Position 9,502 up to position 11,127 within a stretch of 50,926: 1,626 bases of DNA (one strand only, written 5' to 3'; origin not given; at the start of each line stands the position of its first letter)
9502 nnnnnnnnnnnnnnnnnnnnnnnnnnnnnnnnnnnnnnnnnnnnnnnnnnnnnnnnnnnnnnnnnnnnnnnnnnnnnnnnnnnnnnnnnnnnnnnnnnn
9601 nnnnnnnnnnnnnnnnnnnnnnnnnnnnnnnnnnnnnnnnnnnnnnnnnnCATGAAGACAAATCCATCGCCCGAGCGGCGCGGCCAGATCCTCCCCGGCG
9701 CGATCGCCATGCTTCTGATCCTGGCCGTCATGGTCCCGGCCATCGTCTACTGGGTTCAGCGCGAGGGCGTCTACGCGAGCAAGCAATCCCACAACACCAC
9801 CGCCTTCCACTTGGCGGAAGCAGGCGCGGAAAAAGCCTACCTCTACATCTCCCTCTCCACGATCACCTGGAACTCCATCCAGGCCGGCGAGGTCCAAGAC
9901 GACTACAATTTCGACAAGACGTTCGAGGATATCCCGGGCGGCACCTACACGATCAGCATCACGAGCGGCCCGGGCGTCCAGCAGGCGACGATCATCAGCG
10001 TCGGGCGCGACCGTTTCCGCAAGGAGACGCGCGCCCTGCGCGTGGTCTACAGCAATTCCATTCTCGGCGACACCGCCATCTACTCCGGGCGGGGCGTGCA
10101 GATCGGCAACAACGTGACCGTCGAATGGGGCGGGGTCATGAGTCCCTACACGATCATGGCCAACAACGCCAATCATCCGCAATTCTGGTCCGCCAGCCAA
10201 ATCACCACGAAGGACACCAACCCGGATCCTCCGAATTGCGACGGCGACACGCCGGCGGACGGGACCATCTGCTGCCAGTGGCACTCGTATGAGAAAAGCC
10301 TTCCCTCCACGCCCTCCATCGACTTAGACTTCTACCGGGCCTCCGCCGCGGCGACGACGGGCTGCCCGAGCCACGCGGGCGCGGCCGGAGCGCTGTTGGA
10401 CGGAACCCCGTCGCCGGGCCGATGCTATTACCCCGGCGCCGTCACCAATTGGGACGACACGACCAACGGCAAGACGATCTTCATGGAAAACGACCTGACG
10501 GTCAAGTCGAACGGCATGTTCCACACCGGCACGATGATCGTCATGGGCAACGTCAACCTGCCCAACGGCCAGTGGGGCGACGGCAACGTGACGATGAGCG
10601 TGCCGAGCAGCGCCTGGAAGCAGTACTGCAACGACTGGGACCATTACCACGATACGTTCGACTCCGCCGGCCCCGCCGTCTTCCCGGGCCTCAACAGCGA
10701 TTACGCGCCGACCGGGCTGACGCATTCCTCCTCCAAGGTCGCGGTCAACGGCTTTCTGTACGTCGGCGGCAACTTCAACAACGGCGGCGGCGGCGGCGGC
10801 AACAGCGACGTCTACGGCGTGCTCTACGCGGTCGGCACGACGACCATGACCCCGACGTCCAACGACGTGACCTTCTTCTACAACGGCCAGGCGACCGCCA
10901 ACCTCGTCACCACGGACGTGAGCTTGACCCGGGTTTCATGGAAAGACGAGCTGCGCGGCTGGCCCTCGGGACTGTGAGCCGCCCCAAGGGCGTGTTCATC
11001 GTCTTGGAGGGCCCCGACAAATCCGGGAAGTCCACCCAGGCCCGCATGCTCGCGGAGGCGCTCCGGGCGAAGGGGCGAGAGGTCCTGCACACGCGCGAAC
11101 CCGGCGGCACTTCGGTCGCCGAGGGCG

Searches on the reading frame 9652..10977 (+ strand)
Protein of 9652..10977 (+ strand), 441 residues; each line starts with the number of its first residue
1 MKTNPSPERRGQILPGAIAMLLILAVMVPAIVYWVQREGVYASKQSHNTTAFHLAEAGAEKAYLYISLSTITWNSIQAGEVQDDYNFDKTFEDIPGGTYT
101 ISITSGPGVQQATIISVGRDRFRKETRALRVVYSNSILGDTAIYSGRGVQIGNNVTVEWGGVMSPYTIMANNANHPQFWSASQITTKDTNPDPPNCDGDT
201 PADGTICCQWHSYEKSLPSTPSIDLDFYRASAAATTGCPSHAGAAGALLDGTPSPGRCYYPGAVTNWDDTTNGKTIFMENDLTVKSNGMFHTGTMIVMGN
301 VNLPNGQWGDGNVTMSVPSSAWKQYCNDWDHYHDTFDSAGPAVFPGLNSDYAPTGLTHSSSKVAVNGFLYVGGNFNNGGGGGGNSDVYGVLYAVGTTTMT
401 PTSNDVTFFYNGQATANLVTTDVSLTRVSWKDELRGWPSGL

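Call 7: search_protein_families(library=pfam, proteins=[window:9652-10977:+], max_evalue=0.01)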
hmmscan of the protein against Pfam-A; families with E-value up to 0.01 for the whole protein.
window:9652-10977:+ (441 aa): 0 families

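Call 26: search_protein_families(library=ncbifam, proteins=[window:9652-10977:+], max_evalue=1)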
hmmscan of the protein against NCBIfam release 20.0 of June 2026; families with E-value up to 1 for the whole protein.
window:9652-10977:+ (441 aa): 1 family
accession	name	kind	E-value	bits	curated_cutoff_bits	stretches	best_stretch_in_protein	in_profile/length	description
NF033463.1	polymyxin_MCR5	exception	0.16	10.6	1250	1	20-45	83-108/547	MCR-5 family phosphoethanolamine--lipid A transferase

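Call 38: search_solved_structures(query=A4, max_evalue=10)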
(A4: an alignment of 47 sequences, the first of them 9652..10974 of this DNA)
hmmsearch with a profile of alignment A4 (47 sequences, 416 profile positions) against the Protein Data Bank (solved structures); distinct sequences matched with E-value up to 10: 1.
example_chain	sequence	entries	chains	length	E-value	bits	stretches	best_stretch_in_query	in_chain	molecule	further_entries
9rkv_M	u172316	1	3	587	0.051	15.7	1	328-394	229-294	Putative tail fiber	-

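Call 39: search_protein_families(library=pfam, alignment_id=A4, max_evalue=1)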
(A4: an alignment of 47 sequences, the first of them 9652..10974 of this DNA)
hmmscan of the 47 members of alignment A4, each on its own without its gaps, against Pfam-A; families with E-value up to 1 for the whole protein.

A. member 1, window:9652-10974:+ (441 aa): 0 families

B. families by the number of members that match (of 47 scanned): 26 families (the first 25 are shown)
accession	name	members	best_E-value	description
PF14341.11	PilX_N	12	0.00066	PilX N-terminal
PF11773.13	ComGE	4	0.024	Competence system putative prepilin ComGE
PF06645.18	SPC12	3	0.025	Microsomal signal peptidase 12 kDa subunit (SPC12)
PF09534.15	Trp_oprn_chp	2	0.0078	Tryptophan-associated transmembrane protein (Trp_oprn_chp)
PF18886.6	DUF5649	2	0.009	Repeats of unknown function (DUF5649)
PF25630.1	Phycodna_minor_capsid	1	0.0048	Phycodnaviridae minor capsid protein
PF08985.17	DP-EP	1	0.0097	DP-EP family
PF17210.9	SdrD_B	1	0.023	SdrD B-like domain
PF14344.12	DUF4397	1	0.031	Domain of unknown function (DUF4397)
PF10337.15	ArAE_2_N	1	0.041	Putative ER transporter, 6TM, N-terminal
PF16952.10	Gln-synt_N_2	1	0.043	Glutamine synthetase N-terminal domain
PF18715.7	Phage_spike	1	0.055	Phage spike trimer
PF25471.1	TM_PetC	1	0.057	Iron-sulfur subunit PetC transmembrane anchor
PF19236.4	ADAMTS_CR_3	1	0.058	ADAMTS cysteine-rich domain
PF20597.4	pAdhesive_15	1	0.083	Putative Ice-binding-like adhesive domain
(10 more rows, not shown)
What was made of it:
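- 9652..10977 (+): g3: 441-aa PilX_N/GspK-type pilin-like protein with a beta-solenoid; ComZ-like; Gly-1 conserved; position +5 is never Glu. 12 of 47 members hit PilX_N (call 39).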

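Call 41: find_homologous_proteins(query=window:9652-10974:+, max_evalue=0.001)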
Query window:9652-10974:+ (441 aa): 185 proteins with E <= 0.001 among 8000 candidates; the best 120 are listed.
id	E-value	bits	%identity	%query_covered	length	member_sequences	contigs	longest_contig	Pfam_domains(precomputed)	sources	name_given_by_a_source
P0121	0.0e+0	1028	100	100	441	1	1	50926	-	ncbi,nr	ncbi:MAG: hypothetical protein HY403_05090 [Elusimicrobia bacterium]|nr:hypothetical protein [Elusim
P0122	4.1e-222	756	76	100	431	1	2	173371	-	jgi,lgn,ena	-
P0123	3.0e-220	750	76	100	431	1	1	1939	-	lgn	-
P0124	2.5e-216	737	76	98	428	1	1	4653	-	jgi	jgi:hypothetical protein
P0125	8.7e-215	732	74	100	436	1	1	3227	-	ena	-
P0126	2.0e-214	731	75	100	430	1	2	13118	-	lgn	-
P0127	2.3e-204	697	73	98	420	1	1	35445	-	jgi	jgi:hypothetical protein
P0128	2.0e-203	694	71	100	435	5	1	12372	-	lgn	-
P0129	2.5e-202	691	71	98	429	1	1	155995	-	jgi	jgi:hypothetical protein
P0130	1.0e-199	682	69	100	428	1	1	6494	-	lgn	-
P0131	3.4e-198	677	70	98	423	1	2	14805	-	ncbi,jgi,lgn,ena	-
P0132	7.9e-198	676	71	98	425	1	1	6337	-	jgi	jgi:hypothetical protein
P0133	1.7e-197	675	72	98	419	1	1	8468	-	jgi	-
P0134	2.1e-197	674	69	100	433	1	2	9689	-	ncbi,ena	-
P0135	1.4e-194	665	68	98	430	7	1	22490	-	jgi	jgi:hypothetical protein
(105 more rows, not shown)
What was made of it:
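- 9652..10977 (+): NCBI names one member as a PilX N-terminal domain protein (call 41).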

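Call 54: predict_structure(alignment_id=A5)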
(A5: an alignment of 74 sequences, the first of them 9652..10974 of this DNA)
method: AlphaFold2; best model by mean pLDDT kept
length: 441 residues; sequences in the alignment: 74
mean_pLDDT: 90.4   pTM: 0.81
mean pLDDT of the five models: 90.4, 88.3, 88.2, 87.4, 86.6
residues with pLDDT >= 90: 334; 70-90: 68; 50-70: 32; < 50: 7
segments of 3 or more residues with pLDDT < 50: none
pLDDT, mean of each block of 10 residues (from residue 1): 52 82 95 95 97 98 95 93 97 98 93 98 98 90 96 92 96 94 90 69 68 89 94 93 61 75 94 96 94 98 92 97 95 97 93 96 97 86 86 93 87 91 91 96 93
secondary structure, 60 per line:
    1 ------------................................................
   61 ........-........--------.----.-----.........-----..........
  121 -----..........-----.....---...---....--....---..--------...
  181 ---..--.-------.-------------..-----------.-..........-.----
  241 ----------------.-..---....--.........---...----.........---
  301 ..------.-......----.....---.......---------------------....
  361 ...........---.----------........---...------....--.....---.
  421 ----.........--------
elements in order: H13-68 H70-77 E97-105 E111-120 E126-135 E141-145 E149-151 E155-158 E161-164 E178-180 H225-234 E264-267 E270-278 E282-284 E289-297 E311-316 H321-325 H329-335 E357-371 E386-393 E397-399 E406-409 H412-416 E425-433
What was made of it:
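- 9652..10977 (+): AlphaFold pLDDT 90.4, pTM 0.81 (call 54).
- On ComZ-like tip pilin (applies to g3): The order of secondary-structure elements fits: three strands at 97-135, the solenoid, then a last strand at 425-433 (call 54).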

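Call 57: fold_search(model_id=the predicted structure, library=pdb)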
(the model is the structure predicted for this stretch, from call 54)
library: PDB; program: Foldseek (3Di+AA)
matches with E <= 10: 182; with E <= 0.001: 2
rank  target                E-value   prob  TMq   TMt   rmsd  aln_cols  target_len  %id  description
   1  6qvi_B                1.3e-07  1.00  0.25  0.23  14.3       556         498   12  Crystal structure of competence-associated pilin ComZ from Thermus thermophilus (released 2019-05-29)
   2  6qvi_A                4.1e-07  1.00  0.27  0.24  14.4       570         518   12  Crystal structure of competence-associated pilin ComZ from Thermus thermophilus (released 2019-05-29)
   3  6eio                  2.5e-02  0.51  0.18  0.31  10.9       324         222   10  Crystal structure of an ice binding protein from an Antarctic Biological Consortium (released 2018-03-28)
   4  5uyt_B                3.4e-02  0.35  0.15  0.15  13.6       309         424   11  Crystal structure of ice binding protein from an Antarctic bacterium Flavobacteriaceae (released 2017-10-25)
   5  4wa0                  3.0e-01  0.09  0.15  0.18  20.1       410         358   10  The structure of a possible adhesin C-terminal domain from Caldicellulosiruptor kronotskyensis (released 2015-03-04)
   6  6gry                  3.7e-01  0.18  0.09  0.10  18.4        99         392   15  Glucuronoyl Esterase from Solibacter usitatus. (released 2018-08-15)
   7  6gu8                  6.1e-01  0.14  0.09  0.10  18.3        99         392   15  Glucuronoyl Esterase from Solibacter usitatus (released 2018-08-15)
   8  8j1g_C                7.6e-01  0.08  0.10  0.14  15.2       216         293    9  Structure of amino acid dehydrogenase in complex with NADPH (released 2023-08-16)
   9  3q5z                  8.8e-01  0.07  0.08  0.10  11.6        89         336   12  Crystal structure of virulent allele ROP5B pseudokinase domain (released 2011-02-23)
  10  6n2c_B                1.5e+00  0.02  0.07  0.08  18.1       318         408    8  The Crystal Structure of Caldicellulosiruptor hydrothermalis Tapirin C-terminal domain (released 2018-12-19)
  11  3k92_A                1.9e+00  0.01  0.05  0.05  18.3        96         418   19  Crystal structure of a E93K mutant of the majour Bacillus subtilis glutamate dehydrogenase RocG (released 2010-06-02)
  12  6jzl_B                2.2e+00  0.06  0.07  0.11  16.5        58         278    9  S-formylglutathione hydrolase homolog from a psychrophilic bacterium of Shewanella frigidimarina (released 2019-09-04)
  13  3emo_A                2.4e+00  0.28  0.11  0.35  15.7       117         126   12  Crystal structure of transmembrane Hia 973-1098 (released 2008-11-04)
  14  8qcl_B                2.4e+00  0.07  0.08  0.09  17.2        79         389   14  A carbohydrate esterase family 15 (CE15) glucuronoyl esterase from Phocaeicola vulgatus ATCC 8482 (released 2023-12-13)
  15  3b8y_A                2.5e+00  0.02  0.12  0.17  18.3       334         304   10  Crystal Structure of Pectate Lyase PelI from Erwinia chrysanthemi in complex with tetragalacturonic acid (released 2008-04-29)
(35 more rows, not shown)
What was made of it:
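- A beta-solenoid of this type also occurs in ice-binding proteins and in the tapirin adhesin domains that also appeared among the hits (call 57).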

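Call 61: search_solved_structures(query=A5, max_evalue=10)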
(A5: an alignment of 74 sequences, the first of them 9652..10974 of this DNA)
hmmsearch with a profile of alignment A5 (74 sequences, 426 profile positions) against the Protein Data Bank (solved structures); distinct sequences matched with E-value up to 10: 3.
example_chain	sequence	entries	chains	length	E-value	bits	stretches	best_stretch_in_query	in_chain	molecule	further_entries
1pdi_A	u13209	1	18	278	0.42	12.3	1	229-294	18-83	Short tail fiber protein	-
2mc9_A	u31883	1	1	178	0.93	11.2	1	347-379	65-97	Peptidyl-prolyl cis-trans isomerase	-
5tvd_A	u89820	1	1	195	1.4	10.6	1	152-213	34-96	Tm16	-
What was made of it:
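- On ComZ-like tip pilin (applies to g3): There is no sequence-level hit (calls 38, 61).
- Closest known: Thermus thermophilus competence minor pilins PilA2-PilA3-ComZ. Different: There is no sequence similarity to ComZ (calls 38, 61).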
